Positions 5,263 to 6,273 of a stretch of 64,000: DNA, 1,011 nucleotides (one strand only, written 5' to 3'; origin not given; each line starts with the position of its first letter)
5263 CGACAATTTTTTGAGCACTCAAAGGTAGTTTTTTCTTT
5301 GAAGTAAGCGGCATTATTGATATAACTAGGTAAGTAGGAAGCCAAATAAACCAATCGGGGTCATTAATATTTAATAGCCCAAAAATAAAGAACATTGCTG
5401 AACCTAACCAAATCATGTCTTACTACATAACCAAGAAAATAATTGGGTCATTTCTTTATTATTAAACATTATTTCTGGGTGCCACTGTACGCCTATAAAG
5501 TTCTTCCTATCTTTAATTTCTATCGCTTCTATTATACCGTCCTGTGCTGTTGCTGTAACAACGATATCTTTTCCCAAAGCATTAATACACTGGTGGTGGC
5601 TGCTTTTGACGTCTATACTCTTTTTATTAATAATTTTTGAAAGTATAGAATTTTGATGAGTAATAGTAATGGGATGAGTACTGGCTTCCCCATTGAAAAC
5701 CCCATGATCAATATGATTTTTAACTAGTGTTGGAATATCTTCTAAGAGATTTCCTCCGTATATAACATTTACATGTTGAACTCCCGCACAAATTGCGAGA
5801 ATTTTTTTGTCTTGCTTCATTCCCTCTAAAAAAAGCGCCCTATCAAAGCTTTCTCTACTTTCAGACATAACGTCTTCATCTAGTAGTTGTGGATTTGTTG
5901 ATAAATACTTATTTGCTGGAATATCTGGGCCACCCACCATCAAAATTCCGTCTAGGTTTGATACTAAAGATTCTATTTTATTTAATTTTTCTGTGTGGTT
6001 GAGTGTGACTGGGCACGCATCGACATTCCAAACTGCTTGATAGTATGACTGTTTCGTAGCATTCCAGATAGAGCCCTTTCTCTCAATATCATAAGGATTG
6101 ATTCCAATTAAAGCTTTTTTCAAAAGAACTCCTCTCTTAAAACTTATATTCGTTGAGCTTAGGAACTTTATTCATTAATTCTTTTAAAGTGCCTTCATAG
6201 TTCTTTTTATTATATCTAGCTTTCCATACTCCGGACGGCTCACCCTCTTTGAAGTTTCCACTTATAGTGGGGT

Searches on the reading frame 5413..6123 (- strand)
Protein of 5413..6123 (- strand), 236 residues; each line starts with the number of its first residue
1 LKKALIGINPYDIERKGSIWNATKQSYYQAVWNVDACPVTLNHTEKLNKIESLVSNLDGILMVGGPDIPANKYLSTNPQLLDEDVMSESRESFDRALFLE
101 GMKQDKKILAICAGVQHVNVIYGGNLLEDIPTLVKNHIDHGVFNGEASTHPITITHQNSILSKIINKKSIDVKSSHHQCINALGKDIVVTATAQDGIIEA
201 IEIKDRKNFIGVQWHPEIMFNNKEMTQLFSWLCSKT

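Call 79: search_protein_families(library=pfam, proteins=[window:5413-6123:-], max_evalue=0.0001)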
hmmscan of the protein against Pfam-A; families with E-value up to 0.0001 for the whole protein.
window:5413-6123:- (236 aa): 2 families
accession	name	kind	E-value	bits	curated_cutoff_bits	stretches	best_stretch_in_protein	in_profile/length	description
PF07722.19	Peptidase_C26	-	3.2e-47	161.5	20.5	1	6-217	3-219/219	Peptidase C26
PF00117.34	GATase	-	1.2e-16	61.3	22.8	1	28-230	14-185/190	Glutamine amidotransferase class-I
